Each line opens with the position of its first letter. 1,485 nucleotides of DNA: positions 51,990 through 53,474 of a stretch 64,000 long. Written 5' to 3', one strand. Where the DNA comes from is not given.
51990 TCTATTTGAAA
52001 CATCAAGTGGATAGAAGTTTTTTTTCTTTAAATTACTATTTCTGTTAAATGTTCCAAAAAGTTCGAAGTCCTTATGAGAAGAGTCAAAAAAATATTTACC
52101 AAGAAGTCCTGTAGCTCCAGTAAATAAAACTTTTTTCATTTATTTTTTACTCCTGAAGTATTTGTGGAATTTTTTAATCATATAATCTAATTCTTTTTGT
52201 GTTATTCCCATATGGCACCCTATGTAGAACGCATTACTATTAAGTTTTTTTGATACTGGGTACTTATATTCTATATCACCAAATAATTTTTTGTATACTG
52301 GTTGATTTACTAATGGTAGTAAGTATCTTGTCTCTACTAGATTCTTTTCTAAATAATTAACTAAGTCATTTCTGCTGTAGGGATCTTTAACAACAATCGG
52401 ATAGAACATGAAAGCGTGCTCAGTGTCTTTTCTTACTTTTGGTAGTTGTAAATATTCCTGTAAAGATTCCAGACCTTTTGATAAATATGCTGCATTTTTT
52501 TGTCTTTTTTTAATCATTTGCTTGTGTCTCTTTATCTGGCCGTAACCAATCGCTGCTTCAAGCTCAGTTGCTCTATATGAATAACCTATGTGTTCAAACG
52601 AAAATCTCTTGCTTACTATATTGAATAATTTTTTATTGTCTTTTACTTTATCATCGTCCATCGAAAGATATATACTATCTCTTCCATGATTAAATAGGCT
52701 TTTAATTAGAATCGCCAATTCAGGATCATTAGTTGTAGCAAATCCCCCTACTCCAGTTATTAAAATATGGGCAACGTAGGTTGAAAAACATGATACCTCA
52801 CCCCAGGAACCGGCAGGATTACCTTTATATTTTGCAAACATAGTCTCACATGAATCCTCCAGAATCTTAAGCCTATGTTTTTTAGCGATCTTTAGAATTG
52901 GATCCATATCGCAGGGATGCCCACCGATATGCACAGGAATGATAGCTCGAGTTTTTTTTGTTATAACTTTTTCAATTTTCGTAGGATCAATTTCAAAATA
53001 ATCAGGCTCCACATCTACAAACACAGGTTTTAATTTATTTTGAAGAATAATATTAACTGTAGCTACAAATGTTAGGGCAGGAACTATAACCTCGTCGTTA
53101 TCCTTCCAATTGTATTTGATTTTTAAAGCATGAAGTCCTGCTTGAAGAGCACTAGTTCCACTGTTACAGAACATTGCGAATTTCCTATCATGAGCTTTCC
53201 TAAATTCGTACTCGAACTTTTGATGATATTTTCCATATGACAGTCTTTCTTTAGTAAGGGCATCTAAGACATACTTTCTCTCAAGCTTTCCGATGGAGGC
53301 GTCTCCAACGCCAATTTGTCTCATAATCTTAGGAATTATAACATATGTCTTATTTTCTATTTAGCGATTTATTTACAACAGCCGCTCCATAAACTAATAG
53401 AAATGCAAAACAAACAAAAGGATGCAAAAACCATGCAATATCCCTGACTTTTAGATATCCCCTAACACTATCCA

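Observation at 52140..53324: DegT-family enzyme with His in place of the PLP-binding Lys: signature of NDP-4-keto-6-deoxyhexose 3-dehydrases (3,6-dideoxyhexose pathway)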

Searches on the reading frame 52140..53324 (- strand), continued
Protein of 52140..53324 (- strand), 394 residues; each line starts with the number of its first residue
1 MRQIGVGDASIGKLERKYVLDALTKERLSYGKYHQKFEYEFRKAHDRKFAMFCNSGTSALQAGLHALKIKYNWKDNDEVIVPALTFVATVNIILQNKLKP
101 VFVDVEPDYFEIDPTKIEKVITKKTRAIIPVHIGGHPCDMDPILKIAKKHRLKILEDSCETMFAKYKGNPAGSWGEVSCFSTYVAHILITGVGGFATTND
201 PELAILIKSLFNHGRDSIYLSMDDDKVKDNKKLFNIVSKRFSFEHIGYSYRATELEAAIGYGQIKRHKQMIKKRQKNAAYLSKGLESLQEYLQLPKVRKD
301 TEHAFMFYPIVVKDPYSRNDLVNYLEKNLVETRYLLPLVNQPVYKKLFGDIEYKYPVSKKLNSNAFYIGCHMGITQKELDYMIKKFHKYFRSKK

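Call 68: search_solved_structures(query=P0227, max_evalue=1e-20, show_alignments=1)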
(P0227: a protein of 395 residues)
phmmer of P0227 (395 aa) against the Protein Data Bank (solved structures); distinct sequences matched with E-value up to 1e-20: 54.
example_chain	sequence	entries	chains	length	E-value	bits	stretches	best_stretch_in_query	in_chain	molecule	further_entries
3bcx_A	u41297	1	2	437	1.1e-77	264.8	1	10-390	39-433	CDP-6-deoxy-L-threo-D-glycero-4-hexulose-3-dehydrase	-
2gms_A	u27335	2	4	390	6e-77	262.5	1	19-376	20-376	Putative pyridoxamine 5-phosphate-dependent dehydrase, Wbdk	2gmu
3bb8_A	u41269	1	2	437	2.1e-76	260.7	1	10-390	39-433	CDP-4-keto-6-deoxy-D-glucose-3-dehydrase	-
3b8x_A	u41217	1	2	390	5.7e-76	259.3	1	19-376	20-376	Pyridoxamine 5-phosphate-dependent dehydrase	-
2r0t_A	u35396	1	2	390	1.1e-75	258.4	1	19-376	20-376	Pyridoxamine 5-phosphate-dependent dehydrase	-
3gr9_A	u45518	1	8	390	2.9e-75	257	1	19-376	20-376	ColD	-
3bn1_A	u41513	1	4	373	5.4e-50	173.8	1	8-336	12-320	Perosamine synthetase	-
3dr7_A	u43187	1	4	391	6.5e-50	173.5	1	8-336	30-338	Putative perosamine synthetase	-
3dr4_A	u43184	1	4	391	8.9e-50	173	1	8-336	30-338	Putative perosamine synthetase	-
7b0m_AAA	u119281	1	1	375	1.1e-48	169.5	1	29-367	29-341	Sugar aminotransferase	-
9wvy_A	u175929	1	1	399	1.2e-43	152.9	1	11-288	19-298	Putative NDP-4-keto-6-deoxyglucose-3-dehydratase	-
7b0d_A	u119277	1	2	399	2.7e-42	148.4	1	15-314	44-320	Glutamine--scyllo-inositol transaminase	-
2c7t_A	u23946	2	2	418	4.2e-42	147.8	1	35-309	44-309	GLUTAMINE-2-DEOXY-SCYLLO-INOSOSE AMINOTRANSFERASE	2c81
5w71_A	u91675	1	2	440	4.9e-42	147.6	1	35-309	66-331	L-glutamine:2-deoxy-scyllo-inosose aminotransferase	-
5k8b_A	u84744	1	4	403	8.1e-40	140.3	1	34-289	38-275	8-amino-3,8-dideoxy-alpha-D-manno-octulosonate transaminase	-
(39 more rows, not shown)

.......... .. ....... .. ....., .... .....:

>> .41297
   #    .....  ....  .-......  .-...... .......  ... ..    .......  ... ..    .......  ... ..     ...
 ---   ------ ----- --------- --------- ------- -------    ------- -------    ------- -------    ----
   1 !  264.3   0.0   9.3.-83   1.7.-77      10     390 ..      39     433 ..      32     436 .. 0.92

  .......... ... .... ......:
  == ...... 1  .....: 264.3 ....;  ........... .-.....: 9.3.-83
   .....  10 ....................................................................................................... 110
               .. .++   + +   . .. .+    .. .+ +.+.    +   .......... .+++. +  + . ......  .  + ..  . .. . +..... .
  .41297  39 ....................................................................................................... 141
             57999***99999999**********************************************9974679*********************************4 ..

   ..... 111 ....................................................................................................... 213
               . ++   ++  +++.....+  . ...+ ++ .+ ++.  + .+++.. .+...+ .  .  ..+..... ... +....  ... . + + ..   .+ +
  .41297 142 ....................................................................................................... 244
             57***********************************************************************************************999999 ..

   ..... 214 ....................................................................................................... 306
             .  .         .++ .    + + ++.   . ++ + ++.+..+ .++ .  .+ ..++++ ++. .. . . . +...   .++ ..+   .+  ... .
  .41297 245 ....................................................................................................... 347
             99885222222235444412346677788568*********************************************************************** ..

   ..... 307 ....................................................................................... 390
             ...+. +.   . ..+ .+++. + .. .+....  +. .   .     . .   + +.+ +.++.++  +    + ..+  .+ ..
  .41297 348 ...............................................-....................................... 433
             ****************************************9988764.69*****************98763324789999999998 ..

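Call 69: search_solved_structures(query=P0227, max_evalue=1e-70, show_alignments=2)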
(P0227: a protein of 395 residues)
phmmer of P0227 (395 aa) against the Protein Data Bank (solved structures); distinct sequences matched with E-value up to 1e-70: 6.
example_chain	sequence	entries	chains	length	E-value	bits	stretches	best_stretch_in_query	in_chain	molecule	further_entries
3bcx_A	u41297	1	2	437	1.1e-77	264.8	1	10-390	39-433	CDP-6-deoxy-L-threo-D-glycero-4-hexulose-3-dehydrase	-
2gms_A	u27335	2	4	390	6e-77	262.5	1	19-376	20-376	Putative pyridoxamine 5-phosphate-dependent dehydrase, Wbdk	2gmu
3bb8_A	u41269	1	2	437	2.1e-76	260.7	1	10-390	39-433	CDP-4-keto-6-deoxy-D-glucose-3-dehydrase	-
3b8x_A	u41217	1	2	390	5.7e-76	259.3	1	19-376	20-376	Pyridoxamine 5-phosphate-dependent dehydrase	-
2r0t_A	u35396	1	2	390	1.1e-75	258.4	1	19-376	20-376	Pyridoxamine 5-phosphate-dependent dehydrase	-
3gr9_A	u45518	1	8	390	2.9e-75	257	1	19-376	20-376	ColD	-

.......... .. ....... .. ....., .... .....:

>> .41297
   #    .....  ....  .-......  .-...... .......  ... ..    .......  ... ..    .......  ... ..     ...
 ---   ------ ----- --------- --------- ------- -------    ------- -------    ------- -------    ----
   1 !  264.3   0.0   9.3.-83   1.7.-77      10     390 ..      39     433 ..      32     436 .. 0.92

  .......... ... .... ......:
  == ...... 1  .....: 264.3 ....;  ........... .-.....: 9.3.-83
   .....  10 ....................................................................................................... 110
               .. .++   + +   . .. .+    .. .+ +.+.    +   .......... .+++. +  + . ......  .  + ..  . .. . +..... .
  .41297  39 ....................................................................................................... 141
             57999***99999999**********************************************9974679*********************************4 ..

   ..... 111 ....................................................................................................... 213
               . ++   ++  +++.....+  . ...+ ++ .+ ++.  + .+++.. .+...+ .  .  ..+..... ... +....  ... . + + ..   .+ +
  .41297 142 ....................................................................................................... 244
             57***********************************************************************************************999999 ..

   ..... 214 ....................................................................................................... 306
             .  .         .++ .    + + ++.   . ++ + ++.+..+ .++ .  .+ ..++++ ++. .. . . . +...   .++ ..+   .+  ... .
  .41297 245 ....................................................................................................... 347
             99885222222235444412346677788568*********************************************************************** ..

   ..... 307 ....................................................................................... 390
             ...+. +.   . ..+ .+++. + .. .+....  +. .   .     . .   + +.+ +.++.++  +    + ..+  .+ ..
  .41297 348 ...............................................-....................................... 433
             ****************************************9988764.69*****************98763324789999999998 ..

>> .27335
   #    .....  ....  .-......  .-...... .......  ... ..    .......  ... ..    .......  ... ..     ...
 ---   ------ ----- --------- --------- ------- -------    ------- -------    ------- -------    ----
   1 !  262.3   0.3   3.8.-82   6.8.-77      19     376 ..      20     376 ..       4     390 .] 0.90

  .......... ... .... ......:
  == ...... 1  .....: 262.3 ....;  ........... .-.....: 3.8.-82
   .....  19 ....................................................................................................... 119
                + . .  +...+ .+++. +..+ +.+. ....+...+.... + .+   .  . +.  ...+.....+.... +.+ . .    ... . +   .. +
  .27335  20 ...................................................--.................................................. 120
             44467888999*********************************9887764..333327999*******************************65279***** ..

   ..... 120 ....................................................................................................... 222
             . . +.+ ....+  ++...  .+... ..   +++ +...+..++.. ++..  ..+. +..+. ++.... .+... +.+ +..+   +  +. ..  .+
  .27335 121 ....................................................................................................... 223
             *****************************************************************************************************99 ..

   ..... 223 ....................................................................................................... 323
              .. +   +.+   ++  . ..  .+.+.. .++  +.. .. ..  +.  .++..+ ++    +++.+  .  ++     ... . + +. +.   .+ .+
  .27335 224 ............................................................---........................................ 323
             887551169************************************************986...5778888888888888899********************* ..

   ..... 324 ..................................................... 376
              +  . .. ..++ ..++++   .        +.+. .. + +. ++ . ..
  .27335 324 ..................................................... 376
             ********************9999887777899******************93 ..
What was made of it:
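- Tried and rejected: ColD residues 20-376 were instead recovered from a PDB alignment using representative P0227 (calls 68, 69).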

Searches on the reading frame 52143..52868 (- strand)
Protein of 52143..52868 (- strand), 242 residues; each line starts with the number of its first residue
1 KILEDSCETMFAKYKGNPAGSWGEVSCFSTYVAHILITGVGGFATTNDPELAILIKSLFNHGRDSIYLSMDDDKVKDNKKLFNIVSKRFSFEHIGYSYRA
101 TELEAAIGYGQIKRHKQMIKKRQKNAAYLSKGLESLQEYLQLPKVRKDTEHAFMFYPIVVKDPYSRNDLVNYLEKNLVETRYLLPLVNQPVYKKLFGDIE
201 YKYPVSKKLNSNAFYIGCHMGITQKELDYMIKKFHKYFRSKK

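Call 30: search_solved_structures(query=window:52143-52868:-, max_evalue=0.001, show_alignments=5)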
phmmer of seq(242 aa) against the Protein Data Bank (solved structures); distinct sequences matched with E-value up to 0.001: 38.
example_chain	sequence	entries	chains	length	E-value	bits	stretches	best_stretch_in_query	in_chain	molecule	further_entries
3bcx_A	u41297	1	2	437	6.1e-34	121.1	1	2-238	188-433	CDP-6-deoxy-L-threo-D-glycero-4-hexulose-3-dehydrase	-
3bb8_A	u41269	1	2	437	1e-32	117.1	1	2-238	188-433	CDP-4-keto-6-deoxy-D-glucose-3-dehydrase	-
3bn1_A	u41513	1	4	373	1.6e-17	67.4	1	2-232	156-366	Perosamine synthetase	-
3dr7_A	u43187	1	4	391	1.9e-17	67.1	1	2-232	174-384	Putative perosamine synthetase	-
3dr4_A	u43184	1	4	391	2.5e-17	66.7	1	2-232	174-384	Putative perosamine synthetase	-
2gms_A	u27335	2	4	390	2.5e-16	63.4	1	2-230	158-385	Putative pyridoxamine 5-phosphate-dependent dehydrase, Wbdk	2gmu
3b8x_A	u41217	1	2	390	2.2e-15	60.3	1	2-230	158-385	Pyridoxamine 5-phosphate-dependent dehydrase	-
2r0t_A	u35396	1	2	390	3.9e-15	59.5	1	2-230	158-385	Pyridoxamine 5-phosphate-dependent dehydrase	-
3uwc_A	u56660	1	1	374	7.1e-15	58.7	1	95-241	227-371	Nucleotide-sugar aminotransferase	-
3gr9_A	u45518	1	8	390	9.2e-15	58.3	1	2-230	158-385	ColD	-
7b0m_AAA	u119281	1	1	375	4.5e-13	52.8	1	2-65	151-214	Sugar aminotransferase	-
7b0d_A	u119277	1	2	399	6e-13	52.4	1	2-65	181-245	Glutamine--scyllo-inositol transaminase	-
3frk_A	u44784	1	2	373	3.5e-12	49.9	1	1-67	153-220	QdtB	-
9wvy_A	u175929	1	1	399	3.9e-12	49.7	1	2-128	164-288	Putative NDP-4-keto-6-deoxyglucose-3-dehydratase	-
9bgp_A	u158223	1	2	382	1.6e-11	47.7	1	91-229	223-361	aminotransferase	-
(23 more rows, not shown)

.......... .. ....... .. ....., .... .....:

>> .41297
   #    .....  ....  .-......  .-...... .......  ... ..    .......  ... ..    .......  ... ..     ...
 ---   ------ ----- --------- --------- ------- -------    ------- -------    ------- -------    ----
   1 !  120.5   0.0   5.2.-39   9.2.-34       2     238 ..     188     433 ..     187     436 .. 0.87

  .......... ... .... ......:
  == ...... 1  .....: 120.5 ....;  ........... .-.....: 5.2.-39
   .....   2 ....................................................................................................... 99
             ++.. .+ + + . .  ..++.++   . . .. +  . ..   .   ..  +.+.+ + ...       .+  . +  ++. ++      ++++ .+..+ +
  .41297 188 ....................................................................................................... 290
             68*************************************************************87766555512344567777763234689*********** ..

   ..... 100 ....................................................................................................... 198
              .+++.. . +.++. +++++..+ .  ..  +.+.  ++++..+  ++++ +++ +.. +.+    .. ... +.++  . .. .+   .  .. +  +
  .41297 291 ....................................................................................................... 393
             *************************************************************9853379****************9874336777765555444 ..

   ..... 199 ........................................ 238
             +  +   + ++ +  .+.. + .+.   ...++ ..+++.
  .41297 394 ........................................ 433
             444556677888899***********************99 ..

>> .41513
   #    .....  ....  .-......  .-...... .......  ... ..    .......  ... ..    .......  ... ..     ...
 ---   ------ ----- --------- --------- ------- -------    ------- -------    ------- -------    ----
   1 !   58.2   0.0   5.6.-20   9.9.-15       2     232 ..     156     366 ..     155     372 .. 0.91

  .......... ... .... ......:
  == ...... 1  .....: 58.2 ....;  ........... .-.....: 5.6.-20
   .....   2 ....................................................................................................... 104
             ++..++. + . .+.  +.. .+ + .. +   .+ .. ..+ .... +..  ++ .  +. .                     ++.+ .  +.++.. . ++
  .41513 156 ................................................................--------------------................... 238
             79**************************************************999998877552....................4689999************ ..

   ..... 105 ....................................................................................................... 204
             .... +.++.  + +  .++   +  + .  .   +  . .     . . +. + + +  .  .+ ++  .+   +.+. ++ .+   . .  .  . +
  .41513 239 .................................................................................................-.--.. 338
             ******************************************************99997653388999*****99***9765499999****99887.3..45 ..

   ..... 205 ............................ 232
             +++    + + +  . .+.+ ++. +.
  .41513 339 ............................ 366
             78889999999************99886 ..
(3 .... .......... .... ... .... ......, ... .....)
